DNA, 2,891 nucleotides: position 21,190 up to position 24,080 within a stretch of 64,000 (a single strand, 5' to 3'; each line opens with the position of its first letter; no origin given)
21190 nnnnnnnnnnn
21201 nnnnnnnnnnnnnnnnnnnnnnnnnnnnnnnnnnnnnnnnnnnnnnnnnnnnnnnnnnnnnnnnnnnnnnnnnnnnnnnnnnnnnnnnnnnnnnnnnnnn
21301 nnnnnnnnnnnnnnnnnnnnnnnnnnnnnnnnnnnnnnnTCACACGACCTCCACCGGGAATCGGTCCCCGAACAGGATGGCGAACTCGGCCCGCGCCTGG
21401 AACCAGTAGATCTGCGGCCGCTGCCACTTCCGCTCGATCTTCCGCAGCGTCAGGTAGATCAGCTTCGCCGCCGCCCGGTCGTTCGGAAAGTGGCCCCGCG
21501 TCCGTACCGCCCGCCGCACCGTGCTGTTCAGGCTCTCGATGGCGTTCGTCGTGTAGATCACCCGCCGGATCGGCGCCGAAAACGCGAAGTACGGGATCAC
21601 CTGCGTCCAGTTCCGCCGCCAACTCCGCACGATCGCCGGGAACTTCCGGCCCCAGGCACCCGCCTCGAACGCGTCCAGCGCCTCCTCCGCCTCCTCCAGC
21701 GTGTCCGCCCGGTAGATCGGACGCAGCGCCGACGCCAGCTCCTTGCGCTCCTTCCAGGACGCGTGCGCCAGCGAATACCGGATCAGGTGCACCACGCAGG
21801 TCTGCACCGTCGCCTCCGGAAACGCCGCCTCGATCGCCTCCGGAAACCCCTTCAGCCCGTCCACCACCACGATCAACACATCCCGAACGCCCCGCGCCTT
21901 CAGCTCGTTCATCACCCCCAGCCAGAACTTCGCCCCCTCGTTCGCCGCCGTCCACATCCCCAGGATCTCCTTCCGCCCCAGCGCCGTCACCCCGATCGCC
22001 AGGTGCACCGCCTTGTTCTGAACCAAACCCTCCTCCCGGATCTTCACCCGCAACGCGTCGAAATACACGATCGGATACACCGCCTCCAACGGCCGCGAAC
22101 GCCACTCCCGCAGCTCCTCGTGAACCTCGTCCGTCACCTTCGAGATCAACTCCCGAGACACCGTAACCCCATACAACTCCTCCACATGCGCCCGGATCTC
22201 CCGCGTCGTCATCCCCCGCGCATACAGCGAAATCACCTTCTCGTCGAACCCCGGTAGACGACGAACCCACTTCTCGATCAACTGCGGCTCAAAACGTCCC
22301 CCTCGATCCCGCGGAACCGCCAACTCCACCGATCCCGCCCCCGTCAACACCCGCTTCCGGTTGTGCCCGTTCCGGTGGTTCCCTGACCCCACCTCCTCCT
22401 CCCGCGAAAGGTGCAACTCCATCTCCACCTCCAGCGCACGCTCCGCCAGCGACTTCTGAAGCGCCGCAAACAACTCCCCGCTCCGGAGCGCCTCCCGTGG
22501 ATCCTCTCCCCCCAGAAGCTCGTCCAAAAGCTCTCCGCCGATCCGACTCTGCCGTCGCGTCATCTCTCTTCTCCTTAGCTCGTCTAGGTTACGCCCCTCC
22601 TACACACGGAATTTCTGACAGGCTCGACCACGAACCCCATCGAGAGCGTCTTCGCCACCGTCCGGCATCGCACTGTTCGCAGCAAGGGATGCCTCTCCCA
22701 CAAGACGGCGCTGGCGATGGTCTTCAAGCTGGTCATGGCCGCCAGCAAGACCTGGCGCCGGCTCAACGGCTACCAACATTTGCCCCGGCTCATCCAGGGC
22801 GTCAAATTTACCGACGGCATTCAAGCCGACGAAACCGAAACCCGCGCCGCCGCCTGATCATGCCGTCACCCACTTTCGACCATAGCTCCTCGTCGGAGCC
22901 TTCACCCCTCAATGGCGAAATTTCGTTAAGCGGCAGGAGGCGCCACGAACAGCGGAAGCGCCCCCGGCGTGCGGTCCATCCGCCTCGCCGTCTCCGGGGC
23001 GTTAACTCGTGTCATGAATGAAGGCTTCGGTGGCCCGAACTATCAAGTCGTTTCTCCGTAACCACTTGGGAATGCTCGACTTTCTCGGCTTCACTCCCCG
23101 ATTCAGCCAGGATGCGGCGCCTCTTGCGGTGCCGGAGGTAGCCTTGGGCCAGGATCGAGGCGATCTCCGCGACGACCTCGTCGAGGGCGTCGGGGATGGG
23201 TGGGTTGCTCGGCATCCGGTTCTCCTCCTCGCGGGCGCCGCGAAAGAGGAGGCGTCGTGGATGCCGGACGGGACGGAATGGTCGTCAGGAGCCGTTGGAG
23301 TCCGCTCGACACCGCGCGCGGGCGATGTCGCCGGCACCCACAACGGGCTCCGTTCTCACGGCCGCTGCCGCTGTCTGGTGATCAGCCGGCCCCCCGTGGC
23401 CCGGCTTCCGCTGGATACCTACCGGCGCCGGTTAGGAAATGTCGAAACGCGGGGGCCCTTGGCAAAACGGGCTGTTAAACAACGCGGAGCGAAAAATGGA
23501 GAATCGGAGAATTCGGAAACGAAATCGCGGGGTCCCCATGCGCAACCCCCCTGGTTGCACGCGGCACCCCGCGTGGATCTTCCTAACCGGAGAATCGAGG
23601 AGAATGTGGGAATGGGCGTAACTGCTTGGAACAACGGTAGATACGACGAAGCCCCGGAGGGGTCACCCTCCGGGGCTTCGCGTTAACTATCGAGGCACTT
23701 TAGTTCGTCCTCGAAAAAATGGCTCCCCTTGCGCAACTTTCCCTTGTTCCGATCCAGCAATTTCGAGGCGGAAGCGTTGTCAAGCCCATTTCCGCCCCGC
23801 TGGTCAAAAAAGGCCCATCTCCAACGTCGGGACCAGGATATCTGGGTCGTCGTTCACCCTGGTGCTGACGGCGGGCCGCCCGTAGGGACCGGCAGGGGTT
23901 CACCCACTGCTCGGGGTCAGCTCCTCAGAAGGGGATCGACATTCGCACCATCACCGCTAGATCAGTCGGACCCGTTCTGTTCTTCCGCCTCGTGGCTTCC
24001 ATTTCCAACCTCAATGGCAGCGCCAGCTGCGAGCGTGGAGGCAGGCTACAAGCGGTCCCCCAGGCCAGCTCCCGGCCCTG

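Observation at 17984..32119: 14-kb IS256-family composite element carrying a giant adhesin, with a perfect 9-bp target-site duplication, inserted into a tandem-repeat array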

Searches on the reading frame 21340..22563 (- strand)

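Call 7: search_protein_families(library=pfam, proteins=[window:21340-22563:-], max_evalue=0.01)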
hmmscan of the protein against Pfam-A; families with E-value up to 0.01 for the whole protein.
window:21340-22563:- (407 aa): 2 families
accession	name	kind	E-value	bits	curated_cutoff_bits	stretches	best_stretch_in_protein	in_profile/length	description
PF00872.24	Transposase_mut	-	5.1e-129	430.9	21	1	13-382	7-378/379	Transposase, Mutator family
PF10551.15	MULE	-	3.5e-05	24.6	27.6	1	188-261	19-97/99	MULE transposase domain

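Call 25: search_protein_families(library=ncbifam, proteins=[window:21340-22563:-], max_evalue=0.1)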
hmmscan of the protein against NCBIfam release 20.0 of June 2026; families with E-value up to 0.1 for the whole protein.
window:21340-22563:- (407 aa): 6 families
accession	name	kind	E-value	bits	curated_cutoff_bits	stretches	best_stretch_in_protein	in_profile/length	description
NF033543.2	transpos_IS256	equivalog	2.5e-123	411.4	150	1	51-375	4-336/338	IS256 family transposase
NF041731.2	transpos_ISH6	equivalog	9.2e-16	57.6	240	1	30-376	36-403/414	ISH6 family transposase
NF033544.1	transpos_IS1249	exception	3e-11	43.1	300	1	192-317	110-225/382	IS1249 family transposase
NF033517.1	transpos_IS66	equivalog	0.00069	18.8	180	1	112-308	98-278/387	IS66 family transposase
NF033587.1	transpos_IS6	equivalog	0.0012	18.6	125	0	111-303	15-198/202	IS6 family transposase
NF033550.5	transpos_ISL3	equivalog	0.041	13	180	0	219-253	169-203/370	ISL3 family transposase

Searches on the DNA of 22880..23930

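Call 75: search_rna_families(source=window, start=22880, end=23930, threshold=evalue, max_evalue=1)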
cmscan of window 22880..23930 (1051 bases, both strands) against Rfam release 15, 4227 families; matches with E-value up to 1: 5.
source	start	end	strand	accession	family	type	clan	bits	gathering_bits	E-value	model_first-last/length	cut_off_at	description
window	23651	23725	-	RF00627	P15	Gene;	-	24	70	0.013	1-119/119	no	Pseudomonas sRNA P15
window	23286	23353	-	RF03819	mir-Ro6-3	Gene; miRNA;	-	23.7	79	0.41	1-72/72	no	mir-Ro6-3 microRNA precursor family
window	23643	23771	-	RF00514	His_leader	Cis-reg; leader;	-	23.3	49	0.27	1-126/126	no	Histidine operon leader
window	23647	23680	+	RF00514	His_leader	Cis-reg; leader;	-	21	49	0.8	88-122/126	no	Histidine operon leader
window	23628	23717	-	RF02621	BSnc120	Gene; sRNA;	-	18.3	114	0.51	1-88/88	no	Brucella sRNA 120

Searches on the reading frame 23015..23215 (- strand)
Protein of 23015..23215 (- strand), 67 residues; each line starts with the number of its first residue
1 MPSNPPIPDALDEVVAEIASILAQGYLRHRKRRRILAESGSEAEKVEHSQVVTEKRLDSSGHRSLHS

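Call 24: search_protein_families(library=pfam, proteins=[window:23015-23215:-], max_evalue=1)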
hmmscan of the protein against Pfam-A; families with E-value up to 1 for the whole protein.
seq(67 aa): 0 families

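Call 25: search_protein_families(library=ncbifam, proteins=[window:23015-23215:-], max_evalue=0.1)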
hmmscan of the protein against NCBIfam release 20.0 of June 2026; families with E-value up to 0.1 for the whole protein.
seq(67 aa): 0 families

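Call 70: search_protein_families(library=phrogs, proteins=[window:23015-23215:-], max_evalue=0.01)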
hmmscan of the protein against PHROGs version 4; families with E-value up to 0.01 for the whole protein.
seq(67 aa): 0 families
